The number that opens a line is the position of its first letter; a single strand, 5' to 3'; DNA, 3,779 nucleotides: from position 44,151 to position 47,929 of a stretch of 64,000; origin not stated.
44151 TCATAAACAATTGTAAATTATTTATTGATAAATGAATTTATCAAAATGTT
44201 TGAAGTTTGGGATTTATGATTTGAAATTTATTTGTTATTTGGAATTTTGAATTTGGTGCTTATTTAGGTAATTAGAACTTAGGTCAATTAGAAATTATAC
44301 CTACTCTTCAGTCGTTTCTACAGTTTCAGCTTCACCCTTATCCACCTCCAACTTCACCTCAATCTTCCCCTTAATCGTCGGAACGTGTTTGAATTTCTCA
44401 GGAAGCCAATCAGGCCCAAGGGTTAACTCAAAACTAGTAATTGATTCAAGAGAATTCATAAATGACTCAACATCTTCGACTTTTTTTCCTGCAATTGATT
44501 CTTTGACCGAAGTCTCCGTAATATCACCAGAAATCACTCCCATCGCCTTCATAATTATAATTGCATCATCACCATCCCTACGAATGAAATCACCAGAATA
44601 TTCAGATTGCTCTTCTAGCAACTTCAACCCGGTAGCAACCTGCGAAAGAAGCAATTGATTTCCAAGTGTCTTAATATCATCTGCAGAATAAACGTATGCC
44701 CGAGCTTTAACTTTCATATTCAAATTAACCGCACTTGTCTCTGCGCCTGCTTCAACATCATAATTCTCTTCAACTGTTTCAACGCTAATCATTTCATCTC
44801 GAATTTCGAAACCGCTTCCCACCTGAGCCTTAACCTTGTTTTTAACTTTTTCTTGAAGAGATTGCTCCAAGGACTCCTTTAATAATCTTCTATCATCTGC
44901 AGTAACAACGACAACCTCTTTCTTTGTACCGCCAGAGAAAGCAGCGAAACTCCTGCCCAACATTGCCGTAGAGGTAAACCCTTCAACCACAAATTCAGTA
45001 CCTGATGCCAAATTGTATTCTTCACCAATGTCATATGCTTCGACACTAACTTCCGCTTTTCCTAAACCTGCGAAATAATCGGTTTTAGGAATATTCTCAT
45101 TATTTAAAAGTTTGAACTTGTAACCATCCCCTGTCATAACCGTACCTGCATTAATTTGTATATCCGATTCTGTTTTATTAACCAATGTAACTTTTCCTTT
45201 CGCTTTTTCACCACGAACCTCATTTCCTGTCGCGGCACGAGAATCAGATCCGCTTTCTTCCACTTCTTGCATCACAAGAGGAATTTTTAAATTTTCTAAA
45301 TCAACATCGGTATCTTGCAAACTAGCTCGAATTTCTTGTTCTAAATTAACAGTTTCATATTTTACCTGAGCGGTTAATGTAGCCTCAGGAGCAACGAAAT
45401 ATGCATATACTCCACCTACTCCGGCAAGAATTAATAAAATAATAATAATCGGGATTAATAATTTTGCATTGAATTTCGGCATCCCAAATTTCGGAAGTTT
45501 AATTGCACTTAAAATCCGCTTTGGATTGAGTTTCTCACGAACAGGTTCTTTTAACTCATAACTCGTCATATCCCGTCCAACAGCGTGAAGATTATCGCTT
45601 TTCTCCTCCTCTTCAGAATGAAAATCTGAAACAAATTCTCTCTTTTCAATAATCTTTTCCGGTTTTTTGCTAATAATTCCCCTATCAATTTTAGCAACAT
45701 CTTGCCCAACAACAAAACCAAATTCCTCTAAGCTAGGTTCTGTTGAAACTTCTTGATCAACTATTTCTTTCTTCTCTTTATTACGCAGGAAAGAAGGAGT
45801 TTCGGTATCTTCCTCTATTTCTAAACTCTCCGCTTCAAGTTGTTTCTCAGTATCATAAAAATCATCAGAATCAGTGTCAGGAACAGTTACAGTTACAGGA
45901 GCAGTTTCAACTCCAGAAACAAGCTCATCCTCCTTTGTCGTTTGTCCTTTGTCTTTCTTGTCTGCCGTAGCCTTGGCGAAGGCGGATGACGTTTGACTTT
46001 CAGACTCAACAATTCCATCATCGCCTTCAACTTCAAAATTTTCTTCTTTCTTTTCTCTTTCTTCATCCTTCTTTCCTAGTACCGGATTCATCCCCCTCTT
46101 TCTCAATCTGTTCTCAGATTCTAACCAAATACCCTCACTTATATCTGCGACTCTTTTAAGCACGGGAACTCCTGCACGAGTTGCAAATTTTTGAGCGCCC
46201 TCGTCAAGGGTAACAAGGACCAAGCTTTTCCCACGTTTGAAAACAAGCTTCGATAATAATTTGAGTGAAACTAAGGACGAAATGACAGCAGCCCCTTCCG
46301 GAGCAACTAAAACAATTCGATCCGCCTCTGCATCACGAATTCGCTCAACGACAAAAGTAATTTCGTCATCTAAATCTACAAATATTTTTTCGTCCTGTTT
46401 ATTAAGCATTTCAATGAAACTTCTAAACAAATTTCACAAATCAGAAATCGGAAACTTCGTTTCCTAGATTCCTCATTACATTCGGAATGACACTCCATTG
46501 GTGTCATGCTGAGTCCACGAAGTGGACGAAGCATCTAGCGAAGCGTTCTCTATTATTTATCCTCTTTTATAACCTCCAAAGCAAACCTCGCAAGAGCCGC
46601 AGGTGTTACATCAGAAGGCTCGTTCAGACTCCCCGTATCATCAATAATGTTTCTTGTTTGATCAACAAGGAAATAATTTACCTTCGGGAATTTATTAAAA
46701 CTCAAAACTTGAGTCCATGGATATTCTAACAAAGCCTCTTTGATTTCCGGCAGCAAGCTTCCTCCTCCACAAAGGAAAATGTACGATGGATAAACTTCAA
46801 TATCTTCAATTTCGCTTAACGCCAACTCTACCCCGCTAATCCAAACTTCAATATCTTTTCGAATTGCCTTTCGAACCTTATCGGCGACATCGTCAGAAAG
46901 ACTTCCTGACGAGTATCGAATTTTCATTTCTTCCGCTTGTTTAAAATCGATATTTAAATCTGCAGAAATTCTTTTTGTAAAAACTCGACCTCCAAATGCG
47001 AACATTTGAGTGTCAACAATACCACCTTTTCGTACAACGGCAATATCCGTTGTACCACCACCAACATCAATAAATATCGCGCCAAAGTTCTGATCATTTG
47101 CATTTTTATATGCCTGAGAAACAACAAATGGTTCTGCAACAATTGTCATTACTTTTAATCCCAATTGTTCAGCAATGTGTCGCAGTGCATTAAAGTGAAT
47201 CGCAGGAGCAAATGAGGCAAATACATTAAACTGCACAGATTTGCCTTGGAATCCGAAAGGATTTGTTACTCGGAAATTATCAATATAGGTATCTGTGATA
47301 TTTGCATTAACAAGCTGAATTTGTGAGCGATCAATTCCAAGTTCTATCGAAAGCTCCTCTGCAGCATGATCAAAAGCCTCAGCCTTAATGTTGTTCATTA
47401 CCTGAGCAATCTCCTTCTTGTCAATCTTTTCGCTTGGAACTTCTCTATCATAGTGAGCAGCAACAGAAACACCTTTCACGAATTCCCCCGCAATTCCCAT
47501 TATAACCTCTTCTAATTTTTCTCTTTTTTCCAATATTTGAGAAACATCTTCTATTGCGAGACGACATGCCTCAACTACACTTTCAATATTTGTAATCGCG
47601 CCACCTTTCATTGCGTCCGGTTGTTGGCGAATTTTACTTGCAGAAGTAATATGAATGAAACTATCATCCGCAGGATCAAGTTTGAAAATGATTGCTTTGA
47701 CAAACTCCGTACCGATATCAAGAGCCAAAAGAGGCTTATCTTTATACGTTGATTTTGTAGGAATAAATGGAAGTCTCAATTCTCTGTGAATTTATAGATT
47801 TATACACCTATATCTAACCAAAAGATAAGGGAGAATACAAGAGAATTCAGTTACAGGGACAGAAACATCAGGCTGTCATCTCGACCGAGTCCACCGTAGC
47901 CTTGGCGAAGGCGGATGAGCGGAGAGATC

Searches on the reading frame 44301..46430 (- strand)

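Call 26: search_protein_families(library=pfam, proteins=[window:44301-46430:-], max_evalue=0.01)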
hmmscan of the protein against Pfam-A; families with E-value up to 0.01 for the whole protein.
window:44301-46430:- (709 aa): 1 family
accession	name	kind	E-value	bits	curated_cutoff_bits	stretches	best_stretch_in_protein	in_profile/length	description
PF04865.19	Baseplate_J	-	3.2e-05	23.8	21.1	1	407-483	20-89/255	Baseplate J-like protein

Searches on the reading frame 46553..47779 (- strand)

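Call 26: search_protein_families(library=pfam, proteins=[window:46553-47779:-], max_evalue=0.01)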
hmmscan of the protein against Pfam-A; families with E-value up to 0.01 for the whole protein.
window:46553-47779:- (408 aa): 8 families
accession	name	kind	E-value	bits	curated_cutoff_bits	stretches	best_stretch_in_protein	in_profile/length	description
PF14450.12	FtsA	-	9.2e-18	65.3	31.8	1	236-350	2-99/127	Cell division protein FtsA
PF06723.19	MreB_Mbl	-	2.2e-11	43.6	27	1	195-273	108-186/327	MreB/Mbl protein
PF11104.14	PilM_2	-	9.1e-10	38.4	27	1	200-367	142-311/340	Type IV pilus assembly protein PilM;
PF06277.17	EutA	-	6.9e-06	25.7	27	1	223-267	134-178/475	Ethanolamine utilisation protein EutA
PF08841.16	DDR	-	3.5e-05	23.4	24.6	1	201-286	102-188/328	Diol dehydratase reactivase ATPase-like domain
PF00012.26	HSP70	-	0.00022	20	20.6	1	203-292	156-251/599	Hsp70 protein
PF13941.12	MutL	-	0.00037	19.8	27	0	197-275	208-289/450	MutL protein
PF00370.27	FGGY_N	-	0.0074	16.4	28.8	0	18-124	3-92/245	FGGY family of carbohydrate kinases, N-terminal domain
